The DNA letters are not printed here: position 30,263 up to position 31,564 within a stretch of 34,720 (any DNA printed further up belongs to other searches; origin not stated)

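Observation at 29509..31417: Overlapping two-gene operon pairing an unknown 325-aa protein with an atypical 4-Cys HhH-GPD glycosylase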

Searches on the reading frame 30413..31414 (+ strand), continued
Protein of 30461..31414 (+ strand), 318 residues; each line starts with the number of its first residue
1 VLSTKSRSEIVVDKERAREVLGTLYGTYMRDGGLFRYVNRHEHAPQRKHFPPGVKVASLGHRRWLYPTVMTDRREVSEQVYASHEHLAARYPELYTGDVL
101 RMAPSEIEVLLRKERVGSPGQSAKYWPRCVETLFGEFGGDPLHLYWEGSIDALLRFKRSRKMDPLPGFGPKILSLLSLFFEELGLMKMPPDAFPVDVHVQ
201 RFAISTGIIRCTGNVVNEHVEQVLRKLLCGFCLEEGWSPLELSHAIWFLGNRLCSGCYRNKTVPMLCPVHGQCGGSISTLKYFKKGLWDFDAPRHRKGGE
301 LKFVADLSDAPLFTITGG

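Call 68: find_related_loci(query=A1, collection=metagenome_contigs, flank=4000)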
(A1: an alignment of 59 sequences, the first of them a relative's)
Query A1 (318 aa) in metagenome_contigs; peptide patterns used: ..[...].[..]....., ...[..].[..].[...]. (x = any residue, [..] = any of these).
130 stretches matched a pattern; 18 encode a relative of the query (tblastn E <= 1e-3); 18 distinct loci.
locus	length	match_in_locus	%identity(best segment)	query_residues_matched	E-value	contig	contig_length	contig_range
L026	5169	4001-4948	64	4-318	2e-133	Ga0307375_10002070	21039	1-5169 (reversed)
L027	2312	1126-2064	60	2-315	2e-129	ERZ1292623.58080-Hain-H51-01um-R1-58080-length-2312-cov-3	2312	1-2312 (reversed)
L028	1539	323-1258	58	6-313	4e-124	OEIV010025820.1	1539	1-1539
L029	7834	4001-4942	53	4-313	8e-103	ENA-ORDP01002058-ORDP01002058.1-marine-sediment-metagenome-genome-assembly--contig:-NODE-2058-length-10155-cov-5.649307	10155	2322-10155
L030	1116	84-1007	52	7-314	3e-110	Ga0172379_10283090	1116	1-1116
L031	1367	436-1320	54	17-313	3e-105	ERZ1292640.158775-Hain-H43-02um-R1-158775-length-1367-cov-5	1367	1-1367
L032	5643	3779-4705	46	3-313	5e-87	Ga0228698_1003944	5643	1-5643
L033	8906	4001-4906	44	10-304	9e-76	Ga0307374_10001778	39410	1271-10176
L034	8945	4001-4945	41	8-315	3e-75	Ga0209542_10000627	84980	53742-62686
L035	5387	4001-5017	38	1-318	3e-74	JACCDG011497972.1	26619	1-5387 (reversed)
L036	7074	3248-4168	41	9-303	7e-68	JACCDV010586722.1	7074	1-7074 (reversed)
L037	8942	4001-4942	36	9-288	4e-64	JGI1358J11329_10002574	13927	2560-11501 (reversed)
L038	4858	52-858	42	32-288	3e-61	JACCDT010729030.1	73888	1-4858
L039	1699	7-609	44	117-317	3e-52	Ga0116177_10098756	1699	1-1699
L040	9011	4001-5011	36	7-303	6e-64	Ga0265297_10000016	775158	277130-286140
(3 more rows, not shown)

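Call 74: search_protein_families(library=pfam, alignment_id=A1, max_evalue=0.1)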
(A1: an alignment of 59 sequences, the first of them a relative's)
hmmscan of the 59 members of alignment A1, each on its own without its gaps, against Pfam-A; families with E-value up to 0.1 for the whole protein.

A. member 1, P0001 (318 aa): 0 families

B. families by the number of members that match (of 59 scanned): 7 families
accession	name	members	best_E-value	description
PF00730.31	HhH-GPD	5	0.00045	HhH-GPD superfamily base excision DNA repair protein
PF09171.15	AGOG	3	0.036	N-glycosylase/DNA lyase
PF25287.1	zf-B_box_Trim66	2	0.042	Trim66, B-box zinc-binding domain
PF09687.15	PRESAN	1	0.016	Plasmodium RESA N-terminal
PF03400.19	DDE_Tnp_IS1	1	0.022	IS1 transposase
PF10343.14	Q_salvage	1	0.055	Queuosine salvage protein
PF02945.21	Endonuclease_7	1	0.061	Recombination endonuclease VII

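Call 78: find_encoding_contigs(protein=P0326, flank=6000, max_places=2)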
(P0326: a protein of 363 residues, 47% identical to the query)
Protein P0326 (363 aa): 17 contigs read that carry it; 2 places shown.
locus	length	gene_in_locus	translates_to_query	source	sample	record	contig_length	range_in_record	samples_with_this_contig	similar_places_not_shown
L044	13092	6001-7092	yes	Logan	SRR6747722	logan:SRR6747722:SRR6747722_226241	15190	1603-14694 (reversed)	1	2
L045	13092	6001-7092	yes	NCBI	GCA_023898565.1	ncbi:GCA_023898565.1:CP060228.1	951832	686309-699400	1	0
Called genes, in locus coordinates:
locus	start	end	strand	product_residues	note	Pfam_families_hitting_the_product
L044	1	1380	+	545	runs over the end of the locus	PF07732:Cu-oxidase_3, PF00394:Cu-oxidase (faint), PF07731:Cu-oxidase_2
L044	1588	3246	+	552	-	-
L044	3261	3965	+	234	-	PF00005:ABC_tran, PF02463:SMC_N (faint), PF13304:AAA_21 (faint)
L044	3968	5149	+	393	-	PF12704:MacB_PCD, PF02687:FtsX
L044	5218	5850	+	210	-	-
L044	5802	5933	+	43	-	-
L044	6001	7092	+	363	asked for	-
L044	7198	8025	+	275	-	-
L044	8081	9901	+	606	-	PF03485:Arg_tRNA_synt_N, PF00750:tRNA-synt_1d, PF05746:DALR_1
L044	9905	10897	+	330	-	PF16745:RsgA_N (weak), PF01926:MMR_HSR1 (faint), PF03193:RsgA_GTPase, PF00009:GTP_EFTU (faint), PF02421:FeoB_N (faint), PF00005:ABC_tran (weak)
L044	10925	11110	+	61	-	-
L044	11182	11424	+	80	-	-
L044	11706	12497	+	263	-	PF13098:Thioredoxin_2 (weak), PF13462:Thioredoxin_4, PF01323:DSBA (weak)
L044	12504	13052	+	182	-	-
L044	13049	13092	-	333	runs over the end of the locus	PF02618:YceG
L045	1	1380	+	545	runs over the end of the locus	PF07732:Cu-oxidase_3, PF00394:Cu-oxidase (faint), PF07731:Cu-oxidase_2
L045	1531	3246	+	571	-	-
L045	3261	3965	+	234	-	PF00005:ABC_tran, PF02463:SMC_N (faint), PF13304:AAA_21 (faint)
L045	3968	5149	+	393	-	PF12704:MacB_PCD, PF02687:FtsX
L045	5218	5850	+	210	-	-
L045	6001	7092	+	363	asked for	-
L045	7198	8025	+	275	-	-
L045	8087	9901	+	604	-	PF03485:Arg_tRNA_synt_N, PF00750:tRNA-synt_1d, PF05746:DALR_1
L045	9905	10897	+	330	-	PF16745:RsgA_N (weak), PF01926:MMR_HSR1 (faint), PF03193:RsgA_GTPase, PF00009:GTP_EFTU (faint), PF02421:FeoB_N (faint), PF00005:ABC_tran (weak)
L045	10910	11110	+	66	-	-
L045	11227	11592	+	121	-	PF03330:DPBB_1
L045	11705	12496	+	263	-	PF13098:Thioredoxin_2 (weak), PF13462:Thioredoxin_4, PF01323:DSBA (weak)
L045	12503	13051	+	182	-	-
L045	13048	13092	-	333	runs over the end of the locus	PF02618:YceG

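Call 79: find_encoding_contigs(protein=P0311, flank=6000, max_places=1)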
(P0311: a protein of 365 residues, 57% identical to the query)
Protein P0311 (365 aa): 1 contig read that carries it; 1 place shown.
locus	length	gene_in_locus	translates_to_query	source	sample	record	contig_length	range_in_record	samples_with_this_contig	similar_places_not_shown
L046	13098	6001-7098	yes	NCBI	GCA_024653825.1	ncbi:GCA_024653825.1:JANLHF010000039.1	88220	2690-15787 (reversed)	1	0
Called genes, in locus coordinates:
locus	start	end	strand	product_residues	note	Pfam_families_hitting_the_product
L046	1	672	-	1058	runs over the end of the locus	PF04563:RNA_pol_Rpb2_1, PF04561:RNA_pol_Rpb2_2, PF04565:RNA_pol_Rpb2_3, PF10385:RNA_pol_Rpb2_45, PF00562:RNA_pol_Rpb2_6, PF04560:RNA_pol_Rpb2_7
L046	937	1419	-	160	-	-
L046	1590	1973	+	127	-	-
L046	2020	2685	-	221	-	PF01746:tRNA_m1G_MT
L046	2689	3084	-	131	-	PF00903:Glyoxalase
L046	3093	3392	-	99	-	PF13083:KH_KhpA-B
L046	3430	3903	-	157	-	PF00886:Ribosomal_S16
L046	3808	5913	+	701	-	PF17849:OB_Dis3 (weak), PF17876:CSD2, PF00773:RNB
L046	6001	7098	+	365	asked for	PF02195:ParB_N (faint)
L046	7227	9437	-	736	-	PF00005:ABC_tran (faint), PF02463:SMC_N, PF13175:AAA_15, PF13476:AAA_23, PF13304:AAA_21 (weak)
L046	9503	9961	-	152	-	-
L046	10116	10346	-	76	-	-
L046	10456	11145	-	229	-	PF22935:RM44_endonuclase, PF14622:Ribonucleas_3_3, PF00636:Ribonuclease_3, PF00035:dsrm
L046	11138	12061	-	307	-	PF01029:NusB, PF00293:NUDIX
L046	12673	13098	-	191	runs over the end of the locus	PF01351:RNase_HII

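Call 81: find_encoding_contigs(protein=P0303, flank=4000, max_places=1)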
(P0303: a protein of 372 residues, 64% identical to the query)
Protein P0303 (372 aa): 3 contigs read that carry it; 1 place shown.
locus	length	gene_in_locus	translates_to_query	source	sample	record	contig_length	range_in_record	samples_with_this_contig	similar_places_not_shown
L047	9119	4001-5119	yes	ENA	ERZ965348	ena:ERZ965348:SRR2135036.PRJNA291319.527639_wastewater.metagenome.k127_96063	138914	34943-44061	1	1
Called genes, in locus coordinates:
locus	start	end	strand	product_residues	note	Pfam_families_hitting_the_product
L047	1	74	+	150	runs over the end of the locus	PF09424:YqeY, PF02637:GatB_Yqey (weak)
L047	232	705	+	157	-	PF02130:YbeY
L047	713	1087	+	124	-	PF01219:DAGK_prokar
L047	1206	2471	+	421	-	PF14450:FtsA (weak), PF02491:SHS2_FTSA, PF06723:MreB_Mbl, PF11104:PilM_2 (weak), PF14450:FtsA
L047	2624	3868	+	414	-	PF00091:Tubulin, PF12327:FtsZ_C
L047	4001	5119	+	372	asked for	-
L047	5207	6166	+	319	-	-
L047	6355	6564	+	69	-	-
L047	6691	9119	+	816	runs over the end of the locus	PF20030:bpMoxR (faint), PF13191:AAA_16 (weak), PF20720:nSTAND3 (faint), PF13401:AAA_22 (faint), PF07724:AAA_2, PF00004:AAA, PF07728:AAA_5 (weak), PF10431:ClpB_D2-small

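Call 82: find_encoding_contigs(protein=P0310, flank=4000, max_places=1)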
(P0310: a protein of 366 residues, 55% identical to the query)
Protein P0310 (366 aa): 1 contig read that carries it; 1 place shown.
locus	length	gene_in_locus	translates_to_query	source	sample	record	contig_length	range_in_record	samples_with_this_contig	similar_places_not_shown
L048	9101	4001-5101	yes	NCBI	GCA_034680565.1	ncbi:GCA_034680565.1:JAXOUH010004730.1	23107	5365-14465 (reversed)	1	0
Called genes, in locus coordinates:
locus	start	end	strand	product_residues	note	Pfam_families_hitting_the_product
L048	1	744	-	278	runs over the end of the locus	-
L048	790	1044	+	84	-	-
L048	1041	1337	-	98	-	PF13083:KH_KhpA-B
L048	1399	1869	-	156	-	PF00886:Ribosomal_S16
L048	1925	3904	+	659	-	PF17876:CSD2, PF17849:OB_Dis3 (weak), PF00773:RNB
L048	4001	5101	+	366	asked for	PF02195:ParB_N (faint)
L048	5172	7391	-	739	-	PF00005:ABC_tran (faint), PF02463:SMC_N, PF13175:AAA_15, PF13476:AAA_23, PF13304:AAA_21 (weak)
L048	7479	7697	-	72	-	-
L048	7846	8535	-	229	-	PF22935:RM44_endonuclase (weak), PF14622:Ribonucleas_3_3, PF00636:Ribonuclease_3, PF00035:dsrm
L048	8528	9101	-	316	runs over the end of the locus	PF01029:NusB, PF00293:NUDIX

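Call 83: find_encoding_contigs(protein=P0327, flank=4000, max_places=1)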
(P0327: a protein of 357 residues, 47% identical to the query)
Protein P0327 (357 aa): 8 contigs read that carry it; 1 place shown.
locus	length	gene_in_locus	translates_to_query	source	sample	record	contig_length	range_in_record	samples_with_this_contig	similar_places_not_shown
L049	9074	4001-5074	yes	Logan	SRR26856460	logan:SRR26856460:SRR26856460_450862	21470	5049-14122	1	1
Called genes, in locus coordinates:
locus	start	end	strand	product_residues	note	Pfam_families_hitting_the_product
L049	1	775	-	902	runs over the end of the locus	PF02861:Clp_N, PF23569:NBD_SMAX1, PF00004:AAA, PF17871:AAA_lid_9, PF00004:AAA, PF07724:AAA_2, PF07728:AAA_5, PF10431:ClpB_D2-small, +5 more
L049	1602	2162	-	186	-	PF02777:Sod_Fe_C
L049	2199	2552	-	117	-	PF05635:23S_rRNA_IVP, PF22296:bAvd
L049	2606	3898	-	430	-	PF00266:Aminotran_5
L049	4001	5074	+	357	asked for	PF02195:ParB_N (weak)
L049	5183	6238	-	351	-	-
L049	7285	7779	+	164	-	PF14584:DUF4446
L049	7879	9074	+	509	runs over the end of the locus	PF00009:GTP_EFTU, PF01926:MMR_HSR1, PF22042:EF-G_D2, PF11987:IF-2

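Call 84: find_encoding_contigs(protein=P0305, flank=4000, max_places=1)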
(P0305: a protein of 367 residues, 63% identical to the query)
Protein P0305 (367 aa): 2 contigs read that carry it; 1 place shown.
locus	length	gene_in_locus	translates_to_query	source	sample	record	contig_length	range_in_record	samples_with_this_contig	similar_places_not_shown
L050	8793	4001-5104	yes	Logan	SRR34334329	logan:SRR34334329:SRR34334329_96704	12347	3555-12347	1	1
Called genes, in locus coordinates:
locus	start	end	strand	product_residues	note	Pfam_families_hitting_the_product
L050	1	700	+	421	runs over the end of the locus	PF02491:SHS2_FTSA, PF11104:PilM_2 (weak), PF06723:MreB_Mbl, PF14450:FtsA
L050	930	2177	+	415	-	PF00091:Tubulin, PF12327:FtsZ_C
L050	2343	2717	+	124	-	-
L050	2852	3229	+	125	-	-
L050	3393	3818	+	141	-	PF00072:Response_reg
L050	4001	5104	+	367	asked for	PF02195:ParB_N (faint)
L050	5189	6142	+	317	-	-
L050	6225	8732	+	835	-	PF13191:AAA_16 (faint), PF13401:AAA_22 (faint), PF20720:nSTAND3 (faint), PF00004:AAA, PF07724:AAA_2, PF07728:AAA_5 (weak), PF10431:ClpB_D2-small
